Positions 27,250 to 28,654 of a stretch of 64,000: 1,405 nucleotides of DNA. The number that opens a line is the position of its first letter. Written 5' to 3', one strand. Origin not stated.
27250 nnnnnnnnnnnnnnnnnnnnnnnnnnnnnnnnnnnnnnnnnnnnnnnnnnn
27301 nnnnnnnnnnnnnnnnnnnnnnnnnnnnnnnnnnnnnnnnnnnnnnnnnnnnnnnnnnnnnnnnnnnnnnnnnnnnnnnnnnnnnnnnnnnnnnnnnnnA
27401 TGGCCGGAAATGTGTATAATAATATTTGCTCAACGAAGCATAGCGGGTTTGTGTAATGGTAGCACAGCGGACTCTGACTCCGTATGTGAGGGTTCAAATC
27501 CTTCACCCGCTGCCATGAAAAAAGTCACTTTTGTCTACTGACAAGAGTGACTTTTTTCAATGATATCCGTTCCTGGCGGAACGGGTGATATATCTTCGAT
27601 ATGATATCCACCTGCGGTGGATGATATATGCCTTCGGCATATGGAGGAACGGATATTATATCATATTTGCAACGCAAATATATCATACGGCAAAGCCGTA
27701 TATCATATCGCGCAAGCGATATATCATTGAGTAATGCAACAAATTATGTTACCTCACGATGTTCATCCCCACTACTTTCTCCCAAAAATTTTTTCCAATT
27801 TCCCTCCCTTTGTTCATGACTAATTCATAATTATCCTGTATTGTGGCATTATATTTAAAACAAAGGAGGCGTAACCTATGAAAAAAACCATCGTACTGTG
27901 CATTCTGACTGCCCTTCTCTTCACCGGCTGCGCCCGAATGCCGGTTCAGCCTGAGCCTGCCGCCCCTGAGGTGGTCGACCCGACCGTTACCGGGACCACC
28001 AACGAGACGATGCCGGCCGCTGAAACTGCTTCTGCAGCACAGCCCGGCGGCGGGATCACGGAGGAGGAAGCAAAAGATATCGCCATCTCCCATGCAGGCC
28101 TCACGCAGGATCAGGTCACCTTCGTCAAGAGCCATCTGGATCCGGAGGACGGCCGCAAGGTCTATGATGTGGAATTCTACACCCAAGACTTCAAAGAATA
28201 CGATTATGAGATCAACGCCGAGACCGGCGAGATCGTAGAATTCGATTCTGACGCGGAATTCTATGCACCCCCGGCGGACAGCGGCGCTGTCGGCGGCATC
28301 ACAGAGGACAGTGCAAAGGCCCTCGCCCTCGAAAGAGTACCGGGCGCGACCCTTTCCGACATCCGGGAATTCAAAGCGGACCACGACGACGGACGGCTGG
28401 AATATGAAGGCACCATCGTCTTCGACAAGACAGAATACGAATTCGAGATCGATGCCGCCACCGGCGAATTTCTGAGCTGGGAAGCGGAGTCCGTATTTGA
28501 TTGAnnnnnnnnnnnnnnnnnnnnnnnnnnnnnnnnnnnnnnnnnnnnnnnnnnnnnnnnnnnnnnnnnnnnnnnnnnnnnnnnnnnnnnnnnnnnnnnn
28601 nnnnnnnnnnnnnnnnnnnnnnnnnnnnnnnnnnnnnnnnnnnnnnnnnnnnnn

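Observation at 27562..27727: Hairpin array after tRNA-Gln: constant ATATCAT motif alternating with seven different mini-hairpins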

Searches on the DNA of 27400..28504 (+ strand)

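Call 10: search_rna_families(source=window, start=27400, end=27900, threshold=evalue, max_evalue=10, show_alignments=4)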
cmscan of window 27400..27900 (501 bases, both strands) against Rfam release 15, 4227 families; matches with E-value up to 10: 10.
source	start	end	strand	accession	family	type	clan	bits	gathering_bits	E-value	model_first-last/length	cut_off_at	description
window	27558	27632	+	RF01706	Gut-1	Gene; sRNA;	-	64.1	50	1.5e-12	1-77/77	no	Gut-1 RNA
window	27442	27512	+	RF00005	tRNA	Gene; tRNA;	CL00001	62.2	29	3.4e-13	1-71/71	no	tRNA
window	27653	27729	-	RF01706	Gut-1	Gene; sRNA;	-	52.6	50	1.2e-09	1-77/77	no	Gut-1 RNA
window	27516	27557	+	RF02425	SpF01_sRNA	Gene; sRNA;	-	20.3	55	3.2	32-74/80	no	Streptococcus sRNA SpF01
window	27517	27563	+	RF02847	Ref64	Gene; sRNA;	-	18.8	44.3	0.71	1-69/69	no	Enterococcus sRNA 64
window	27516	27563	+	RF04343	Plastid-psbA-2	Cis-reg;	CL00153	17.5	55.8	1.5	1-60/60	no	Plastid-psbA-2 3UTR RNA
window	27515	27560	+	RF04125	MIR9408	Gene; miRNA;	-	16.9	90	1.6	1-117/117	no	MIR9408 microRNA precursor family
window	27516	27559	+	RF03850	mir-961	Gene; miRNA;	-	15.9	100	4.2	1-85/85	no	mir-961 microRNA precursor family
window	27518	27557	+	RF04073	mir-727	Gene; miRNA;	-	14.9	104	7.4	1-91/91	no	mir-727 microRNA precursor family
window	27639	27709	+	RF02493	Gl_U4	Gene; snRNA; splicing;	-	13.8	100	5.8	1-95/95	no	Giardia U4 spliceosomal RNA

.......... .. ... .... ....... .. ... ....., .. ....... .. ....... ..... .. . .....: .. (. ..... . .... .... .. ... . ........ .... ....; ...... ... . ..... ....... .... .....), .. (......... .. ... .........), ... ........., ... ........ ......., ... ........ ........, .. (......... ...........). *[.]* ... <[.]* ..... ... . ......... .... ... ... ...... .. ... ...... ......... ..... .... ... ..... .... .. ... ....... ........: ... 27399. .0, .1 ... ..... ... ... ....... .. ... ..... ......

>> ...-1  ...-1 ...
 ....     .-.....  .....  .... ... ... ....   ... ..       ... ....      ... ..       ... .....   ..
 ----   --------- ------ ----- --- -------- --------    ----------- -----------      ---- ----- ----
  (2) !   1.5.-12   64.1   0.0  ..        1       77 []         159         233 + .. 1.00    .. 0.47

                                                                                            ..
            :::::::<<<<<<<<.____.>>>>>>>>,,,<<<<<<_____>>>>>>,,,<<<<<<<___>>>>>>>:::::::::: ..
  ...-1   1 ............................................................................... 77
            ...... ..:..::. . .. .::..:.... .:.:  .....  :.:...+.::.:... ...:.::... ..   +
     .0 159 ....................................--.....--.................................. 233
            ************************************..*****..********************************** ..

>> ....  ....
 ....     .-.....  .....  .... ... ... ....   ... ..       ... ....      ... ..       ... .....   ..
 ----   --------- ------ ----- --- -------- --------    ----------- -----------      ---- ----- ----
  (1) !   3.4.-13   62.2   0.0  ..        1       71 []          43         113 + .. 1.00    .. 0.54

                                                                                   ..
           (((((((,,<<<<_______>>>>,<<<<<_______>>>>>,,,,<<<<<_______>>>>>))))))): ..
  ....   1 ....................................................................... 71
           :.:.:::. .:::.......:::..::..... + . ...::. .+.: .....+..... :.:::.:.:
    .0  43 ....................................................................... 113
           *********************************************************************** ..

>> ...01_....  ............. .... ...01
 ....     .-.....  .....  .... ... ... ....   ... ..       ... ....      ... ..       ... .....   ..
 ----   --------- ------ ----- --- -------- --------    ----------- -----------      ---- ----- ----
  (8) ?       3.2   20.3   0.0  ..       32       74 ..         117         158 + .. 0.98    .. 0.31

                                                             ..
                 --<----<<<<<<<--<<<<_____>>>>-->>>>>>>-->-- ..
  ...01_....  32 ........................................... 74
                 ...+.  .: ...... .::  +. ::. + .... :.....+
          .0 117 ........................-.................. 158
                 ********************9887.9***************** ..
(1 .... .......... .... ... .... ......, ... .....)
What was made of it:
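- On Gut-1 RNA motif (RF01706): The alignment to the model is shown in call 10; the linker here is UGAUAU.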

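Call 22: search_rna_families(sources=[L005, L001], threshold=evalue, max_evalue=1)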
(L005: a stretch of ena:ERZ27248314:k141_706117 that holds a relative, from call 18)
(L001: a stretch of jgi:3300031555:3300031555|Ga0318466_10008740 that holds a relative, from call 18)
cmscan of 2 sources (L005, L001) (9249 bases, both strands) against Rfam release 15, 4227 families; matches with E-value up to 1: 9.
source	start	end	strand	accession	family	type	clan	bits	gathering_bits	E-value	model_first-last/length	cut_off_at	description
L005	43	119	+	RF01706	Gut-1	Gene; sRNA;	-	77.6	50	1.1e-14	1-77/77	no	Gut-1 RNA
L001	2681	2755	+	RF01706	Gut-1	Gene; sRNA;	-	64.1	50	2.7e-11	1-77/77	no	Gut-1 RNA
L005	307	381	+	RF01706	Gut-1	Gene; sRNA;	-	63.3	50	4.5e-11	1-77/77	no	Gut-1 RNA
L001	2565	2635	+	RF00005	tRNA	Gene; tRNA;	CL00001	62.2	29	6.3e-12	1-71/71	no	tRNA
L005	402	478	-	RF01706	Gut-1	Gene; sRNA;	-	52.6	50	2.2e-08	1-77/77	no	Gut-1 RNA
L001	2776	2852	-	RF01706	Gut-1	Gene; sRNA;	-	52.6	50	2.2e-08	1-77/77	no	Gut-1 RNA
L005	137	224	-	RF01706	Gut-1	Gene; sRNA;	-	46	50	1e-06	1-77/77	no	Gut-1 RNA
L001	1233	1314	-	RF02681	Twister-sister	Gene; ribozyme;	-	27.5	34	0.013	1-81/81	no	Twister_sister_ribozyme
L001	6307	6379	+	RF00756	mir-299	Gene; miRNA;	-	21.8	67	0.85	1-63/63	no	mir-299 microRNA precursor family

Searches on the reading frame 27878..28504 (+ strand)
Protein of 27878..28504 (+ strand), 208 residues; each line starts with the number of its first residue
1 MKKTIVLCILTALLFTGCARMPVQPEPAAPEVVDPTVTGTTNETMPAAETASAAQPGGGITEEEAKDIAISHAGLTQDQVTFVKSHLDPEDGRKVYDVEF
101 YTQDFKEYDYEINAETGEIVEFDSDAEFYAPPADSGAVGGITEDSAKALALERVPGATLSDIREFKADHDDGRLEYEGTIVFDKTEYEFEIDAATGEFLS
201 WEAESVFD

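Call 18: find_encoding_contigs(protein=window:27878-28504:+, flank=3000, max_places=10)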
Protein window:27878-28504:+ (208 aa): 9 contigs read that carry it; 7 places shown.
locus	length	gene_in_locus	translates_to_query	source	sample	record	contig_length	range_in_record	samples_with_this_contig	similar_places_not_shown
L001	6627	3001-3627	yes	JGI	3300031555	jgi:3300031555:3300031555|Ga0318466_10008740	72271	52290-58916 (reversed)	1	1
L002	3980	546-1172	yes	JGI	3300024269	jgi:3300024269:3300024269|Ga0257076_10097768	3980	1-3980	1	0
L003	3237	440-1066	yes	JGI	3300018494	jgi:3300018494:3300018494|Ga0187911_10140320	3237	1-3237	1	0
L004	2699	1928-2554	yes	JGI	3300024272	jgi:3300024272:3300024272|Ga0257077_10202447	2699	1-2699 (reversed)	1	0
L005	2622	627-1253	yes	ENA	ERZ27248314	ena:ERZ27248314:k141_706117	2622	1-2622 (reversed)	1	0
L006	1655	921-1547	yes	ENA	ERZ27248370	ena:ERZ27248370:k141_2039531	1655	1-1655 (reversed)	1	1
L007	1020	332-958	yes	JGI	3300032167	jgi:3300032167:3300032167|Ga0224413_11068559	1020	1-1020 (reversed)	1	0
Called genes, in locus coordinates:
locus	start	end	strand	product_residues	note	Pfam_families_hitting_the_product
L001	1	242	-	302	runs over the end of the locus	PF02311:AraC_binding, PF07883:Cupin_2, PF12833:HTH_18, PF00165:HTH_AraC (weak)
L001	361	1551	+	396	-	PF07690:MFS_1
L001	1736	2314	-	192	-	PF00156:Pribosyltran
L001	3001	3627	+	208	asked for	PF03413:PepSY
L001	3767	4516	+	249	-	PF00005:ABC_tran, PF13304:AAA_21 (weak)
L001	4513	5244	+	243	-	PF01061:ABC2_membrane, PF12698:ABC2_membrane_3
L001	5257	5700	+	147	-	PF04397:LytTR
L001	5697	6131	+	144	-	PF11457:DUF3021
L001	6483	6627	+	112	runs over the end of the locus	PF03551:PadR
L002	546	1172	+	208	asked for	PF03413:PepSY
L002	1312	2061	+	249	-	PF00005:ABC_tran, PF13304:AAA_21 (weak)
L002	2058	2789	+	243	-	PF01061:ABC2_membrane, PF12698:ABC2_membrane_3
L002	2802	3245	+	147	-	PF04397:LytTR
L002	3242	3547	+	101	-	-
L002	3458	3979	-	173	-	?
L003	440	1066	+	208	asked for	PF03413:PepSY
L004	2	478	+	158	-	?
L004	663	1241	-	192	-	PF00156:Pribosyltran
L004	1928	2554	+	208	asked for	PF03413:PepSY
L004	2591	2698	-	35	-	?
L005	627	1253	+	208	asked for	PF03413:PepSY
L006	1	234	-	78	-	?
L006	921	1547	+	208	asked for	PF03413:PepSY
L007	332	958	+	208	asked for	PF03413:PepSY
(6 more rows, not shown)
